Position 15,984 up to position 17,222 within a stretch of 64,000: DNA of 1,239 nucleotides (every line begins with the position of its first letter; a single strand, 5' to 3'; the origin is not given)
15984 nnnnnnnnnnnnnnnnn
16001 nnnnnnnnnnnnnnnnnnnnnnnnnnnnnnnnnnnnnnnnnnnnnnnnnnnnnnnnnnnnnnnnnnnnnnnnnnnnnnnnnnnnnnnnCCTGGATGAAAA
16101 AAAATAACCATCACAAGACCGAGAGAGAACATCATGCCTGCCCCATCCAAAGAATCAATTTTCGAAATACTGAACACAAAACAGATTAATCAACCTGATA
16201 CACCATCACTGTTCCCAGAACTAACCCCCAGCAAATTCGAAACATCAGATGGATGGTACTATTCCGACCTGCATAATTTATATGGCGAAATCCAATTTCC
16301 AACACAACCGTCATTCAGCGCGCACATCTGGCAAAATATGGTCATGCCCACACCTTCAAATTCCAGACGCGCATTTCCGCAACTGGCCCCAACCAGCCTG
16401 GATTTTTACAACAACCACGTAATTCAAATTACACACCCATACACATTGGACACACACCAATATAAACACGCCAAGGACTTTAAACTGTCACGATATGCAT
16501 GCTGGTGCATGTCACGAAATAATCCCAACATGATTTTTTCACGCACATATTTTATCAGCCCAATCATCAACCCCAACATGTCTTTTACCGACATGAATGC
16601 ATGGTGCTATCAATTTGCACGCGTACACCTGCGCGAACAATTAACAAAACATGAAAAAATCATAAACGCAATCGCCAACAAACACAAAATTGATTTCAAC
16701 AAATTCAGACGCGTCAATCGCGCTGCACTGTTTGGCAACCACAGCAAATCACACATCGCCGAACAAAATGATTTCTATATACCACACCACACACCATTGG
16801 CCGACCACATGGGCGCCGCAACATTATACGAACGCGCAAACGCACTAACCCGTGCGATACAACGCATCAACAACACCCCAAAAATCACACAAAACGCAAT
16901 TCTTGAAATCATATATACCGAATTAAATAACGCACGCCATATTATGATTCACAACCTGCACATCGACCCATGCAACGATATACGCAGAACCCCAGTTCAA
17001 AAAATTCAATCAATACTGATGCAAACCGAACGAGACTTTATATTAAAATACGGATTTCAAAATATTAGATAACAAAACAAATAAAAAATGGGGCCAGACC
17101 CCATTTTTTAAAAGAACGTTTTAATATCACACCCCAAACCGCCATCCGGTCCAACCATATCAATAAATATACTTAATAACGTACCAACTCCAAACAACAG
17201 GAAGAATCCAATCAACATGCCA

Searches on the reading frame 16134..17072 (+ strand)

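Call 45: search_protein_families(library=pfam, proteins=[window:16134-17072:+], max_evalue=0.00001)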
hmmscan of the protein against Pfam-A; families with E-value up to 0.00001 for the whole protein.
window:16134-17072:+ (312 aa): 0 families

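Call 75: search_protein_families(library=ncbifam, proteins=[window:16134-17072:+], max_evalue=0.001)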
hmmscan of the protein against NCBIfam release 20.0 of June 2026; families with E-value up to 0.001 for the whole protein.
window:16134-17072:+ (312 aa): 1 family
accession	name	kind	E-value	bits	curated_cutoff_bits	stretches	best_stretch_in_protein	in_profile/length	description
NF008573.0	PRK11525.1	equivalog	1.9e-12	47.1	242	1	92-254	62-231/288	DNA damage-inducible protein D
